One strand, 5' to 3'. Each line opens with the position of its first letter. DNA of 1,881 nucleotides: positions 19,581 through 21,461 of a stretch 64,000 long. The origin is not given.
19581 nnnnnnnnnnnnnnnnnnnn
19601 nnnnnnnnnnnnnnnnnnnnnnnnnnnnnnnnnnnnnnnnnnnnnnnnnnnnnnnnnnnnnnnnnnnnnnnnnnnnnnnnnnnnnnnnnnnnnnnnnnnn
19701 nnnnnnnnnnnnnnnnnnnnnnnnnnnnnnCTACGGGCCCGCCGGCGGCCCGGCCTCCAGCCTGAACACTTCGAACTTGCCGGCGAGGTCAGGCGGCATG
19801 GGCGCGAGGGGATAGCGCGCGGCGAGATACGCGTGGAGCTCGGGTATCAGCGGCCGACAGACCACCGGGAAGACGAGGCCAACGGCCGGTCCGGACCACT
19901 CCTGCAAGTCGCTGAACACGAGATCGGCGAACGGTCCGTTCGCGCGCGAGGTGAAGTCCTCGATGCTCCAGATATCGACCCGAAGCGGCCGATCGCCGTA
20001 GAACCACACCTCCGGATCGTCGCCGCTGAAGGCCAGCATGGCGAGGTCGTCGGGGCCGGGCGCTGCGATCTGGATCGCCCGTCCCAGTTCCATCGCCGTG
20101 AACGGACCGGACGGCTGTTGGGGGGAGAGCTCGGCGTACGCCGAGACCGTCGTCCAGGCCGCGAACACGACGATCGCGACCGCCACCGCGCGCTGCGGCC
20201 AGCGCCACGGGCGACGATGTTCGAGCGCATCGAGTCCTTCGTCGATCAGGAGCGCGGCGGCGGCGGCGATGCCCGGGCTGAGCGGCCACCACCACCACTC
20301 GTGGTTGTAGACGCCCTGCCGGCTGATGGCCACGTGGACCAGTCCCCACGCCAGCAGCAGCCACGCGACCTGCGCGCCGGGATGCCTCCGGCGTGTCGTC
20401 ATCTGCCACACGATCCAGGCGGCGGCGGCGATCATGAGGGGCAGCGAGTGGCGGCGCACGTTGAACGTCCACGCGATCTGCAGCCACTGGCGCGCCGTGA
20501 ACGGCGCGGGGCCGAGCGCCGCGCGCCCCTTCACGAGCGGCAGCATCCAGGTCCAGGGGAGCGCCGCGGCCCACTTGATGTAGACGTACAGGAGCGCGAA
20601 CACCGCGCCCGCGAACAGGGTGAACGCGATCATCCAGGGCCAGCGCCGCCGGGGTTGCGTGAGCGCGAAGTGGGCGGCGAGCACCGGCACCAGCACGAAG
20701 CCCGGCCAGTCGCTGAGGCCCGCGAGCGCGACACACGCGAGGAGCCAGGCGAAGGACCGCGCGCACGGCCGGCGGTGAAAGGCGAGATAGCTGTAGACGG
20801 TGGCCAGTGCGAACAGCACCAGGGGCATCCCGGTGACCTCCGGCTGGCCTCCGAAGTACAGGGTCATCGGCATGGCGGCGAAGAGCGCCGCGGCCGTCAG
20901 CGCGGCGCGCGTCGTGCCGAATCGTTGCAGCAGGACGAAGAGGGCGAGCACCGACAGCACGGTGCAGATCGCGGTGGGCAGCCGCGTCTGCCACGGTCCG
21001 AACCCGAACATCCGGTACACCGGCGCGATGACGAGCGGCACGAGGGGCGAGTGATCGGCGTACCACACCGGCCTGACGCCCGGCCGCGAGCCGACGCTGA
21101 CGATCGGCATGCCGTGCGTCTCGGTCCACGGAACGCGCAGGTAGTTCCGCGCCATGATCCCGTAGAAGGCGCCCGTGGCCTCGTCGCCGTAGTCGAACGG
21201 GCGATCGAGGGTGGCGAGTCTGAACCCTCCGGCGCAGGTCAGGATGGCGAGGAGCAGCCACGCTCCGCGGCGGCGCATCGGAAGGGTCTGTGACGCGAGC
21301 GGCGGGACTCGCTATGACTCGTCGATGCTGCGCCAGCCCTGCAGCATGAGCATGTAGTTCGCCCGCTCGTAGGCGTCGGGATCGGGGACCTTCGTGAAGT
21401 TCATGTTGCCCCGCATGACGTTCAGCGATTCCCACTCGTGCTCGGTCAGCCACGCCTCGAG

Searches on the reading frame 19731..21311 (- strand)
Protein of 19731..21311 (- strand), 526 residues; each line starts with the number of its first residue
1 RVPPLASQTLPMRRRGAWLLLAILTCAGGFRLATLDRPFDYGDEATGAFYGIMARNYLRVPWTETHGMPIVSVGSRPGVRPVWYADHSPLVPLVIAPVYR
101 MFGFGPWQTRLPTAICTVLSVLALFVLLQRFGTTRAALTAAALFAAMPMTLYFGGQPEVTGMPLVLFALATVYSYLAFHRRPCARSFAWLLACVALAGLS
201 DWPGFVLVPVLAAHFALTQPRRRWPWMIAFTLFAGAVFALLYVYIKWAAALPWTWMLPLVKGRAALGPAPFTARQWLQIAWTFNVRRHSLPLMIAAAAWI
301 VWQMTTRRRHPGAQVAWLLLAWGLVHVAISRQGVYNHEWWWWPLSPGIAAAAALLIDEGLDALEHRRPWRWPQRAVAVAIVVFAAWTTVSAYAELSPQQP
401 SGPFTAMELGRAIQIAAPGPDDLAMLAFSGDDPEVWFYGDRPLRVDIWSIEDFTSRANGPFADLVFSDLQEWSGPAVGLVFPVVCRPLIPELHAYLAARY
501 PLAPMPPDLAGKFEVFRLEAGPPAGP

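Call 79: search_protein_families(library=pfam, proteins=[window:19731-21311:-], max_evalue=0.0001)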
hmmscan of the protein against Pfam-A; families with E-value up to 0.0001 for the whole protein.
window:19731-21311:- (526 aa): 1 family
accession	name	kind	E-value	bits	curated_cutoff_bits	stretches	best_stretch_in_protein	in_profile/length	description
PF13231.12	PMT_2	-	3.6e-15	57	26.1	1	86-243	1-154/160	Dolichyl-phosphate-mannose-protein mannosyltransferase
